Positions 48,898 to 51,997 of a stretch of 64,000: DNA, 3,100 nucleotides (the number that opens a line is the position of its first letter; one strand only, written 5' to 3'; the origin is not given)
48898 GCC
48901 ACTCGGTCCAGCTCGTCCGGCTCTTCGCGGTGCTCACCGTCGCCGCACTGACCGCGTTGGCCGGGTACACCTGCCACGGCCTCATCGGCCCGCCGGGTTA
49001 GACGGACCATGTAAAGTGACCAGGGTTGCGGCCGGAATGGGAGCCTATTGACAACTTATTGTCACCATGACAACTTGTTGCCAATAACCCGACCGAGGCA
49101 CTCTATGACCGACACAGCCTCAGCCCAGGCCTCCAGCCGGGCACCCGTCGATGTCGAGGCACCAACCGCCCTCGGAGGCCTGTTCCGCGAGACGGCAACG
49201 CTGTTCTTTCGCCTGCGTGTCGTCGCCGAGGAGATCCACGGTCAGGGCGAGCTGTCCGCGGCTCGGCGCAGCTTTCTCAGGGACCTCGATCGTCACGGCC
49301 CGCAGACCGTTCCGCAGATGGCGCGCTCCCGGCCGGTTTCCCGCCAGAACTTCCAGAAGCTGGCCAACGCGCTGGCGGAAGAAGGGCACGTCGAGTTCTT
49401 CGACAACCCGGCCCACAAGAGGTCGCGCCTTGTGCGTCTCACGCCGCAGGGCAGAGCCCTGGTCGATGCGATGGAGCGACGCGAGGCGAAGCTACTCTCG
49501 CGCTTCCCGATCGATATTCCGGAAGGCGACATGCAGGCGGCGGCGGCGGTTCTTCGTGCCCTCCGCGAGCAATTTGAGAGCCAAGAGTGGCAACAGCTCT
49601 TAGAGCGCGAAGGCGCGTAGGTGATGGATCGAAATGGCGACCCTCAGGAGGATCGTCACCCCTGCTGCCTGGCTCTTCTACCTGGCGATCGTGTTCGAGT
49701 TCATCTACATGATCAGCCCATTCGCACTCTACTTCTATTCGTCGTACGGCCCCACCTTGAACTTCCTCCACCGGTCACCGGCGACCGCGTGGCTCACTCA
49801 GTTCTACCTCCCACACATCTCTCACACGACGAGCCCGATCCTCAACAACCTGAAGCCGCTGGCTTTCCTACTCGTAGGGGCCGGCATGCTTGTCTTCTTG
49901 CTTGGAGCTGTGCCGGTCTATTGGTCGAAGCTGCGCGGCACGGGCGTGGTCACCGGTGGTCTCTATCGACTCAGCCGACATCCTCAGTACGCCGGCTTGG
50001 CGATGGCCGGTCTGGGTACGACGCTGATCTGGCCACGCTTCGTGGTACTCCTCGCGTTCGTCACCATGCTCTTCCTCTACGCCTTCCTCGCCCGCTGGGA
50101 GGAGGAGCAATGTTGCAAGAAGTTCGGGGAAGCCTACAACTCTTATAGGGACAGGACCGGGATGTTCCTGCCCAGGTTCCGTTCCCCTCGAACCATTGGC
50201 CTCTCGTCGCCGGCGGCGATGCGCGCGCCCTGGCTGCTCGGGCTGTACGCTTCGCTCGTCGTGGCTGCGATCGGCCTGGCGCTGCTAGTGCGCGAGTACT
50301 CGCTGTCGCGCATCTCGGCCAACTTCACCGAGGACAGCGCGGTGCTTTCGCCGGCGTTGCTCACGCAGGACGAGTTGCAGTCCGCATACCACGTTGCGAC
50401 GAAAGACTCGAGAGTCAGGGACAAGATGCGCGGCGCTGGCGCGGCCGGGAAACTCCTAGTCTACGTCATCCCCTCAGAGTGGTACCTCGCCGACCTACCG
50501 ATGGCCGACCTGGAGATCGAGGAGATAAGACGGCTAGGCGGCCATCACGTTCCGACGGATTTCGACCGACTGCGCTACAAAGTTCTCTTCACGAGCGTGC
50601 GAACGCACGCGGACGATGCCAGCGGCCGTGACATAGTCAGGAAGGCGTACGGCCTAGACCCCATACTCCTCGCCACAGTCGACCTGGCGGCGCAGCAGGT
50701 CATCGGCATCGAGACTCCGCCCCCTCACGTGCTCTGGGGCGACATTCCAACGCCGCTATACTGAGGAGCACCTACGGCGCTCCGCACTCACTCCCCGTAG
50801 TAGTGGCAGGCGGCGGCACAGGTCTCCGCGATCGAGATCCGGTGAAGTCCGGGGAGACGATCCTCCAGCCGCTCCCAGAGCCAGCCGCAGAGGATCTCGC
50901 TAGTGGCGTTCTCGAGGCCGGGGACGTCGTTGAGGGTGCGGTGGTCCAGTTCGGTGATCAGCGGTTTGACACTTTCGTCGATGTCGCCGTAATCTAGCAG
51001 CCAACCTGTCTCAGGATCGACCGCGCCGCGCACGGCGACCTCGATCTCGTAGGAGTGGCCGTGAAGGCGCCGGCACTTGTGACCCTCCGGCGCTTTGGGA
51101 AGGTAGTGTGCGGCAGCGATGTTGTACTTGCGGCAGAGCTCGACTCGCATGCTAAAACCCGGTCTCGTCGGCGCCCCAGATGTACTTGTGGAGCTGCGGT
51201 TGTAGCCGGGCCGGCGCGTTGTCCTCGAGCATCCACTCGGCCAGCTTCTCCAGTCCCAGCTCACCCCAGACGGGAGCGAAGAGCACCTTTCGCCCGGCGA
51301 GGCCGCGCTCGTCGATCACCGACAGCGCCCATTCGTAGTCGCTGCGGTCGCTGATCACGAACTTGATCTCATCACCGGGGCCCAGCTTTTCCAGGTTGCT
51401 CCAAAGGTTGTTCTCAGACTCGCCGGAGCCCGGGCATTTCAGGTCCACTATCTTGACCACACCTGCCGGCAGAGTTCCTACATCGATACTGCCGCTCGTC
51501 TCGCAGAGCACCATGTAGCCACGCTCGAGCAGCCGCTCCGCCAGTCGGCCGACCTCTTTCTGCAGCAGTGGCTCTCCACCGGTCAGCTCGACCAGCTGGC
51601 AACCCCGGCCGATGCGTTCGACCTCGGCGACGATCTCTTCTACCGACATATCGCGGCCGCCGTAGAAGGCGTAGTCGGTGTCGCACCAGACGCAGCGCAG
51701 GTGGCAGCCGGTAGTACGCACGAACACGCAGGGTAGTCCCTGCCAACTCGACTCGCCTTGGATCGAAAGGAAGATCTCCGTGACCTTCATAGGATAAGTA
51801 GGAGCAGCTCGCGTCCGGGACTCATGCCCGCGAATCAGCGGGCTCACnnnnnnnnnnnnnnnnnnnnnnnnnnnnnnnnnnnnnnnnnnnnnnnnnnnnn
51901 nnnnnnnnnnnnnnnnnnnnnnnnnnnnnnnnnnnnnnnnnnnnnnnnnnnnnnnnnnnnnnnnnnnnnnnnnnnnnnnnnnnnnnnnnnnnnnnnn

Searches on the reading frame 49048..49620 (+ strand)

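Call 19: search_protein_families(library=pfam, proteins=[window:49048-49620:+], max_evalue=0.0001)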
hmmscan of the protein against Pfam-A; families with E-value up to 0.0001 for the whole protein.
window:49048-49620:+ (190 aa): 1 family
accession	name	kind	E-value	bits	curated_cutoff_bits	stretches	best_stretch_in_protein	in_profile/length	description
PF12802.13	MarR_2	-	1.7e-05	25.3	27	1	80-126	14-61/61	MarR family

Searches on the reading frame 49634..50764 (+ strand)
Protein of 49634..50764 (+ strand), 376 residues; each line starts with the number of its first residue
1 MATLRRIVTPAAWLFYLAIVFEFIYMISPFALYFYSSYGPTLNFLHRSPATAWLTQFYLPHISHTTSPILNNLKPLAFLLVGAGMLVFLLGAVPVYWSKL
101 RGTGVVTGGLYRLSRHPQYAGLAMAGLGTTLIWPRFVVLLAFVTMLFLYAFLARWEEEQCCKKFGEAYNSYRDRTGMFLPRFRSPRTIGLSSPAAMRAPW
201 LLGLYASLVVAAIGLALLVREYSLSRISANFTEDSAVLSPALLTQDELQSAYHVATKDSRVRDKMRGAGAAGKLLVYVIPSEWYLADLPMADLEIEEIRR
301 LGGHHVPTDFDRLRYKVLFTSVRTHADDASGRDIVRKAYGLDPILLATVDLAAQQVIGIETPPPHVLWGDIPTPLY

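Call 19: search_protein_families(library=pfam, proteins=[window:49634-50764:+], max_evalue=0.0001)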
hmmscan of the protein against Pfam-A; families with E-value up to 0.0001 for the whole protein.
window:49634-50764:+ (376 aa): 3 families
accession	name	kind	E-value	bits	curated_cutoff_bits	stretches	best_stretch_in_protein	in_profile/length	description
PF04191.18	PEMT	-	2.4e-09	38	25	1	104-166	41-104/105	Phospholipid methyltransferase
PF06966.17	DUF1295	-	1e-05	25.6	20.4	1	102-175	153-235/235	Protein of unknown function (DUF1295)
PF04140.19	ICMT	-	2.1e-05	25.3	24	1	100-158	30-89/95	Isoprenylcysteine carboxyl methyltransferase (ICMT) family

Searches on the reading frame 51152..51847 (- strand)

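Call 19: search_protein_families(library=pfam, proteins=[window:51152-51847:-], max_evalue=0.0001)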
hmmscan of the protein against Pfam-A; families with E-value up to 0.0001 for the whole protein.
window:51152-51847:- (231 aa): 1 family
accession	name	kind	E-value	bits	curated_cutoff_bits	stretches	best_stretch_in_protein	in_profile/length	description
PF04055.27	Radical_SAM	-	3.3e-15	57.1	29.5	1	44-121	3-88/166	Radical SAM superfamily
